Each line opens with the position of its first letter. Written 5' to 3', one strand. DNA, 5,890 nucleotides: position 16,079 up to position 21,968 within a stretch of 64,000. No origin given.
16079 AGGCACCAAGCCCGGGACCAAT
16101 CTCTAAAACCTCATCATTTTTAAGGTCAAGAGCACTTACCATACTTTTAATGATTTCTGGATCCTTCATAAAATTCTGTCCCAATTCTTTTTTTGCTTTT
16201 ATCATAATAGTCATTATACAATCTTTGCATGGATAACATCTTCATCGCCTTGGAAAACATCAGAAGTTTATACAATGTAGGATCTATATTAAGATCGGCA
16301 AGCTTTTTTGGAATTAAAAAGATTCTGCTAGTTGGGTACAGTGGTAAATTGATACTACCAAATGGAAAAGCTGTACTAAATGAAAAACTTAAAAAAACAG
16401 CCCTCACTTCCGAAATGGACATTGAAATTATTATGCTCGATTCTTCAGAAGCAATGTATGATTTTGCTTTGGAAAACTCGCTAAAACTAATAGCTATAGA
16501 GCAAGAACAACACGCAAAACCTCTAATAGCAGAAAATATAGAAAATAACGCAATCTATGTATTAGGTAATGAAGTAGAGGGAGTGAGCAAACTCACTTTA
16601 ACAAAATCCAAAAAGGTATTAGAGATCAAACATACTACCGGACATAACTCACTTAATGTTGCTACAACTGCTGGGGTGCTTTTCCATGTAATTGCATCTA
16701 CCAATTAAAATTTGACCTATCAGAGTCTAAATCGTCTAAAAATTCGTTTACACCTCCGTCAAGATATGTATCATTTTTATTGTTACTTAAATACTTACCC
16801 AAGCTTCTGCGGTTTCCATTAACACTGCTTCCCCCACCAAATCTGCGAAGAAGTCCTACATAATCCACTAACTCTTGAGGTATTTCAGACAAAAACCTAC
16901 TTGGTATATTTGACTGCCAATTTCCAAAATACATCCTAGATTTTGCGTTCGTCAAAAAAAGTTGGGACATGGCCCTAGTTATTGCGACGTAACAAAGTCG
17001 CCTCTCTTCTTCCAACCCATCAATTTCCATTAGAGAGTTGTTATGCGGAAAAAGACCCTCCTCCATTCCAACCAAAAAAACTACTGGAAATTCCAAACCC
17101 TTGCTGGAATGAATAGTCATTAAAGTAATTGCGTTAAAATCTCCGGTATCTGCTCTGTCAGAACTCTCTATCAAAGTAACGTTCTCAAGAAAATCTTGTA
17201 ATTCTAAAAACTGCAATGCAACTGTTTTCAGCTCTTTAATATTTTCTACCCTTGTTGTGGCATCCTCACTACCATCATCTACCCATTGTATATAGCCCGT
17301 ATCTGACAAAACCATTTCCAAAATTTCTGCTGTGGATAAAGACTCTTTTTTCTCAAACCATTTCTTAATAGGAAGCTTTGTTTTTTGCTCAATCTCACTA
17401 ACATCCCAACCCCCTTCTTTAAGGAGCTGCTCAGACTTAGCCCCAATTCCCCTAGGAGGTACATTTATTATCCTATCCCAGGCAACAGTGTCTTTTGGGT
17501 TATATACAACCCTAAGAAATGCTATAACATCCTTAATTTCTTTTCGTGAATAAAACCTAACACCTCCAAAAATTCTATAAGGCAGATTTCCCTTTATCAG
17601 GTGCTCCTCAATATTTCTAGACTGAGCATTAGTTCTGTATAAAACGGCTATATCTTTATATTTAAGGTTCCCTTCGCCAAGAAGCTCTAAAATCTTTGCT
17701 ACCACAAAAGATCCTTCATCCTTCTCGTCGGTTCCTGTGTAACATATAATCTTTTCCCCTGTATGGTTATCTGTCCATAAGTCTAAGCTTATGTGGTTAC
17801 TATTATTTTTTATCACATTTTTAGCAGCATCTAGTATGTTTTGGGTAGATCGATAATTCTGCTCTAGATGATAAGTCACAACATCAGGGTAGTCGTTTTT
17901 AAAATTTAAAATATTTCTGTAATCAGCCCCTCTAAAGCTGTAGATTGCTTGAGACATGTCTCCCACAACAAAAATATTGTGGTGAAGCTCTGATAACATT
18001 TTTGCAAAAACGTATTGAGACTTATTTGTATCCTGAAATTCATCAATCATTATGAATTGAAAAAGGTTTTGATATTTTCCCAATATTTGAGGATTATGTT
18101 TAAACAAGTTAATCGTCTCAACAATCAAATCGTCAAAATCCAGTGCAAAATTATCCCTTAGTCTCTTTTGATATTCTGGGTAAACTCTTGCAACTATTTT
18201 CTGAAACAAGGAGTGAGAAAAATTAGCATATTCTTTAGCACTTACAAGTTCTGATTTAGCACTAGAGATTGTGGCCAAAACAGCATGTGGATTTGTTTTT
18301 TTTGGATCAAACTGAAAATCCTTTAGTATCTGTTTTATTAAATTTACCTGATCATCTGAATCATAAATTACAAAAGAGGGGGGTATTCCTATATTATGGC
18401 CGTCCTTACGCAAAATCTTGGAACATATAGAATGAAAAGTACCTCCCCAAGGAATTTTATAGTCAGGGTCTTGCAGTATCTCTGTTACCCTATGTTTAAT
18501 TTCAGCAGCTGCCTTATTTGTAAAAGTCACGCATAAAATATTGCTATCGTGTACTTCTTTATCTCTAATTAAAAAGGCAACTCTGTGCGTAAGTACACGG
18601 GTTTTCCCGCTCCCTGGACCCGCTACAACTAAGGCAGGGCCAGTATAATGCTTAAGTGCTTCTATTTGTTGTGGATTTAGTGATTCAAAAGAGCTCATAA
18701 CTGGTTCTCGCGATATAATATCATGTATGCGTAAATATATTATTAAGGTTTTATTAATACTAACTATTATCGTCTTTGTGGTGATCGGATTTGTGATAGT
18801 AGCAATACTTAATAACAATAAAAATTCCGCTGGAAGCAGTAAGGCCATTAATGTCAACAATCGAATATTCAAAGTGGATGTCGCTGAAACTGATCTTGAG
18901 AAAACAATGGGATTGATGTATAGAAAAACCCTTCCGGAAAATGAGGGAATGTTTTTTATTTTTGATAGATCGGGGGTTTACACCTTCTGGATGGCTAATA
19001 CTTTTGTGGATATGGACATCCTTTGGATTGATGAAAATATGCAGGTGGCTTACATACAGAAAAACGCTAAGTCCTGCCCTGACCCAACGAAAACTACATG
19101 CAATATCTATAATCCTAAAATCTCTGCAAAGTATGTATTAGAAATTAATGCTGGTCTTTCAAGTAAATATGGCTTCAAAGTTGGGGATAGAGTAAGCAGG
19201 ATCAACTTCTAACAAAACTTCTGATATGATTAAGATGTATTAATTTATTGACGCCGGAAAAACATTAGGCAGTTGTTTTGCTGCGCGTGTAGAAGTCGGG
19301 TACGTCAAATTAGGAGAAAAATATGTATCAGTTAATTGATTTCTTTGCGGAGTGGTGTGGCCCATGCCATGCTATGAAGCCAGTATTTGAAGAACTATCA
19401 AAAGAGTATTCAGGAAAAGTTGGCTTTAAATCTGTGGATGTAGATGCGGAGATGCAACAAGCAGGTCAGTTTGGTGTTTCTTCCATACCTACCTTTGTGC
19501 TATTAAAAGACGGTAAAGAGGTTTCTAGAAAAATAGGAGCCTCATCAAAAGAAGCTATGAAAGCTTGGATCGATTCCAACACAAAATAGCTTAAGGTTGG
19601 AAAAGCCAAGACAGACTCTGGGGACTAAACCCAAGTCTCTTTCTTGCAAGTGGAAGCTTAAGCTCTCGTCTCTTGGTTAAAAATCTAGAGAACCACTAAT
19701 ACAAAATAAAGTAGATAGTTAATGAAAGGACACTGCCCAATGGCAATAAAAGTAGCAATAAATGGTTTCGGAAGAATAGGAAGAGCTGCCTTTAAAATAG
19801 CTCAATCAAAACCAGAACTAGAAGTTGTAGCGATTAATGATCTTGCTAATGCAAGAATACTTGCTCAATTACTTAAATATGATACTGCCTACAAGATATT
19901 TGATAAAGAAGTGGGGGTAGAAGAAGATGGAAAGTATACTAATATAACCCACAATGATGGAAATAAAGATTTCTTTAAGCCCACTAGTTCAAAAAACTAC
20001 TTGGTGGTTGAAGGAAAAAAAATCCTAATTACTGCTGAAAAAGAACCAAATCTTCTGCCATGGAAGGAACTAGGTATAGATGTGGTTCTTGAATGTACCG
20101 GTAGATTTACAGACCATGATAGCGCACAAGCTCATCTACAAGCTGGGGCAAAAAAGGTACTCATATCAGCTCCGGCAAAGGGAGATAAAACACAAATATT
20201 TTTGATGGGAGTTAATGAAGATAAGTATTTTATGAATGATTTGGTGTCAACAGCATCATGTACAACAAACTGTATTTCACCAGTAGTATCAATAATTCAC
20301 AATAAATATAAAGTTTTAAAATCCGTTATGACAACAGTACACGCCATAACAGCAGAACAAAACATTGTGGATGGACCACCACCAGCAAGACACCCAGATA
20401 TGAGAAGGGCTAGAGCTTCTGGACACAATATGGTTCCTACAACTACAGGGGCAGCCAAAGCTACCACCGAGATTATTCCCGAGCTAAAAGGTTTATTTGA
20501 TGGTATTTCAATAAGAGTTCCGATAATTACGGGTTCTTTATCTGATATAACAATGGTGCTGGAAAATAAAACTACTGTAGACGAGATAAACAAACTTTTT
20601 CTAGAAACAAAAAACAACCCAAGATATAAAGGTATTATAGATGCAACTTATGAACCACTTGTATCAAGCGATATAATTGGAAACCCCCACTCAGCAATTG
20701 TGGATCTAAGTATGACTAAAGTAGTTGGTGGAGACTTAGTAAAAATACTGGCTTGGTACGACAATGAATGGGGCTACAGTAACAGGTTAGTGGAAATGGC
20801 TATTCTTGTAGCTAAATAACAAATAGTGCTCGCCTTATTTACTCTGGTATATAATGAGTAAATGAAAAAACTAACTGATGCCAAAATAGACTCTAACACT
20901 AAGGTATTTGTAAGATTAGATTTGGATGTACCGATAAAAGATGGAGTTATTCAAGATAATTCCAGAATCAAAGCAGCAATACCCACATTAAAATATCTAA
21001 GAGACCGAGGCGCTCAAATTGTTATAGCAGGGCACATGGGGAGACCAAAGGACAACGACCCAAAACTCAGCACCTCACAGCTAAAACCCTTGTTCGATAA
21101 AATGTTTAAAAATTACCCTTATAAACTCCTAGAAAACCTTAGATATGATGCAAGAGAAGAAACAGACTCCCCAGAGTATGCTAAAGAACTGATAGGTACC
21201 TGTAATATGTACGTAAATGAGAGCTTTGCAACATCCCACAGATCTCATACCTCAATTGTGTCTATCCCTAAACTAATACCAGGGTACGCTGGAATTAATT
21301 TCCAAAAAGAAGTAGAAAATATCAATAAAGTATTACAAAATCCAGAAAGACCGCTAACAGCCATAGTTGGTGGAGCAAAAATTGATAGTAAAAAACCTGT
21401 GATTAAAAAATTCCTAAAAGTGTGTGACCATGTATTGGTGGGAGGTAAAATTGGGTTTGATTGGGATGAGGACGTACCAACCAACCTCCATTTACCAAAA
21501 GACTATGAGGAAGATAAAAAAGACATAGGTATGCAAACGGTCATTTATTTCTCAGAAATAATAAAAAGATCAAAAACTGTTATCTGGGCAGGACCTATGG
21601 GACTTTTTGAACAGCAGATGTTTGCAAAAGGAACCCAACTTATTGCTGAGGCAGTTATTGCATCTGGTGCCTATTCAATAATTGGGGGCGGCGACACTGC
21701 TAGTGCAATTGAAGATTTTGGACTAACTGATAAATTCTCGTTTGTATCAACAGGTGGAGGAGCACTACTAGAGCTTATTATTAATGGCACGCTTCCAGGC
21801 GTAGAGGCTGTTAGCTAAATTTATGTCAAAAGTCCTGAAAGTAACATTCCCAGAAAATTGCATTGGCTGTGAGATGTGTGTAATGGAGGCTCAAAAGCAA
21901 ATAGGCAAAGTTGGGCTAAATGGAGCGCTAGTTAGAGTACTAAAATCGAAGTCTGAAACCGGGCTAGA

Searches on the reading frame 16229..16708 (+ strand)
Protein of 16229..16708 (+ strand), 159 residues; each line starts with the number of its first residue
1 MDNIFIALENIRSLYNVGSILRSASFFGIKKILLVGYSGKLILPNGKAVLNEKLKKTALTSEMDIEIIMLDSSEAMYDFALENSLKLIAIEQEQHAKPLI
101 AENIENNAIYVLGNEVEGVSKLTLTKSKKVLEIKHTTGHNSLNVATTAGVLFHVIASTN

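Call 56: search_protein_families(library=pfam, proteins=[window:16229-16708:+], max_evalue=0.00001)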
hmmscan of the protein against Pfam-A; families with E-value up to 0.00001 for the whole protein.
window:16229-16708:+ (159 aa): 1 family
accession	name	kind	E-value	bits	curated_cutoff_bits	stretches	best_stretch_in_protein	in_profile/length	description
PF00588.24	SpoU_methylase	-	7.5e-23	81.6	29.7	1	4-152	2-141/142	SpoU rRNA Methylase family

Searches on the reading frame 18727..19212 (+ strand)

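Call 3: search_protein_families(library=pfam, proteins=[window:18727-19212:+], max_evalue=1)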
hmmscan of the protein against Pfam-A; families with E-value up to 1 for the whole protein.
window:18727-19212:+ (161 aa): 7 families
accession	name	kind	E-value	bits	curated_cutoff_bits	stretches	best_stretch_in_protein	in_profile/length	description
PF02643.20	DUF192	-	7.2e-31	106.6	27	1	48-157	1-95/96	Uncharacterized ACR, COG1430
PF04592.20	SelP_N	-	0.0057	16.5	23.2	1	67-129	103-165/234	Selenoprotein P, N terminal region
PF13624.11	SurA_N_3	-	0.026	14.8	27.2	1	3-59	11-60/162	SurA-like N-terminal domain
PF03840.19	SecG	-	0.029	14.9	29.2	1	12-61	2-53/70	Preprotein translocase SecG subunit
PF14539.12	DUF4442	-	0.039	14.6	25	1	89-113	64-88/132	Domain of unknown function (DUF4442)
PF03579.19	SHP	-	0.06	13.4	27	1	4-30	17-43/65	Small hydrophobic protein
PF10717.14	ODV-E18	-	0.29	11.5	28.1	1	10-44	26-62/87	Occlusion-derived virus envelope protein ODV-E18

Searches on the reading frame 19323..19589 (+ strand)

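Call 3: search_protein_families(library=pfam, proteins=[window:19323-19589:+], max_evalue=1)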
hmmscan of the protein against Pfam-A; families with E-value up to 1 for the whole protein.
window:19323-19589:+ (88 aa): 16 families
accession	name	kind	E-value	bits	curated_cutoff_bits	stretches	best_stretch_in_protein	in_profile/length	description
PF00085.26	Thioredoxin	-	2.6e-26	92.1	23.5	1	4-84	22-102/103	Thioredoxin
PF13098.12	Thioredoxin_2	-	5.3e-09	36.8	27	1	2-83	7-104/104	Thioredoxin-like domain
PF13905.12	Thioredoxin_8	-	3e-06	27.9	27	1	3-40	4-41/94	Thioredoxin-like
PF13728.12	TraF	-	2.2e-05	24.8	23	1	4-66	133-204/224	F plasmid transfer operon protein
PF14595.12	Thioredoxin_9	-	9.2e-05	22.8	25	1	9-80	50-123/129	Thioredoxin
PF04756.19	OST3_OST6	-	0.00027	20.9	27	1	12-87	46-138/294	OST3 / OST6 family, transporter family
PF08534.16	Redoxin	-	0.00047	20.4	26.6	1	4-77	32-108/148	Redoxin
PF13192.12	Thioredoxin_3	-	0.0014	19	24.8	1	11-83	9-75/76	Thioredoxin domain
PF13848.12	Thioredoxin_6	-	0.004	17.5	27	1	18-84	113-183/184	Thioredoxin-like domain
PF01323.26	DSBA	-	0.0085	16.3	25.6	1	7-60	5-53/191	DSBA-like thioredoxin domain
PF13462.12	Thioredoxin_4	-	0.01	16.5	23.2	1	40-84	125-164/165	Thioredoxin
PF00578.27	AhpC-TSA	-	0.01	16.2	26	1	4-79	29-106/124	AhpC/TSA family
PF13899.12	Thioredoxin_7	-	0.013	16.1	27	1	4-61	21-81/83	Thioredoxin-like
PF00462.30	Glutaredoxin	-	0.037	14.7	22.9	1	10-45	7-38/60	Glutaredoxin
PF07501.17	G5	-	0.052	14.2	23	1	43-81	28-68/75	G5 domain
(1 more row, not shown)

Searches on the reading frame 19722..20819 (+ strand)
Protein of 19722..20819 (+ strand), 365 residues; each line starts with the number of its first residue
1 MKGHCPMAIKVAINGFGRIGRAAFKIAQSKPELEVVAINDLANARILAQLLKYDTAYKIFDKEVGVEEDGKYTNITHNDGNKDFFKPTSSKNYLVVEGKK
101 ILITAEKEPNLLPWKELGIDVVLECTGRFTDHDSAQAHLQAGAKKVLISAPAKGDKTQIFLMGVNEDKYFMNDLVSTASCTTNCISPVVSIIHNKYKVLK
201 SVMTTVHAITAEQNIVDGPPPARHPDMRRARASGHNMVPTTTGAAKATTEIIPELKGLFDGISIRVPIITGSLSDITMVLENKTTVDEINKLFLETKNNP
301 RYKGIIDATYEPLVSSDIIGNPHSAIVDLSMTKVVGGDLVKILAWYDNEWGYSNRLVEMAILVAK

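Call 3: search_protein_families(library=pfam, proteins=[window:19722-20819:+], max_evalue=1)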
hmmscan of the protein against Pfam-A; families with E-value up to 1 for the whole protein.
window:19722-20819:+ (365 aa): 7 families
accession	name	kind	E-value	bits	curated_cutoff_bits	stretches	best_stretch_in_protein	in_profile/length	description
PF02800.25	Gp_dh_C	-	1.9e-50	171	24.4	1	186-346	2-158/158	Glyceraldehyde 3-phosphate dehydrogenase, C-terminal domain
PF00044.30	Gp_dh_N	-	1.4e-32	112.4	31.7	2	9-70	1-62/101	Glyceraldehyde 3-phosphate dehydrogenase, NAD binding domain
PF01113.26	DapB_N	-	7.4e-05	23.3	25.6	1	9-92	1-82/124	Dihydrodipicolinate reductase, N-terminus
PF01408.29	GFO_IDH_MocA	-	0.05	14.7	24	0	9-48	1-41/120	Oxidoreductase family, NAD-binding Rossmann fold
PF00107.32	ADH_zinc_N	-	0.091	13.2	31.8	1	116-161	56-101/129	Zinc-binding dehydrogenase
PF03447.22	NAD_binding_3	-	0.16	13.1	24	0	109-153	45-93/116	Homoserine dehydrogenase, NAD binding domain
PF02826.25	2-Hacid_dh_C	-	0.16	11.8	25.1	1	10-43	38-70/178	D-isomer specific 2-hydroxyacid dehydrogenase, NAD binding domain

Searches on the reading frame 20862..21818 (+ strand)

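Call 3: search_protein_families(library=pfam, proteins=[window:20862-21818:+], max_evalue=1)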
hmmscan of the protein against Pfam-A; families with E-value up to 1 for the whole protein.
window:20862-21818:+ (318 aa): 1 family
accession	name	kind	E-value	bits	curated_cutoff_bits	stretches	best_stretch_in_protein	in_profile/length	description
PF00162.24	PGK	-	4.3e-89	299.6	27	3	88-199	107-218/379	Phosphoglycerate kinase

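Call 4: search_protein_families(library=ncbifam, proteins=[window:20862-21818:+], max_evalue=1)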
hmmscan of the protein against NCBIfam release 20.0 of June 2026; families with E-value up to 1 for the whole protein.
window:20862-21818:+ (318 aa): 2 families
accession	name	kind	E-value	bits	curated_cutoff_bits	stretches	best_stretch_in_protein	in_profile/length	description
NF010569.0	PRK13962.1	equivalog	1.8e-84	284.2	883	3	212-317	288-391/645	bifunctional phosphoglycerate kinase/triosephosphate isomerase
TIGR01742.1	SA_tandem_lipo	subfamily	0.091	12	160.45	1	66-119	29-80/255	tandem-type lipoprotein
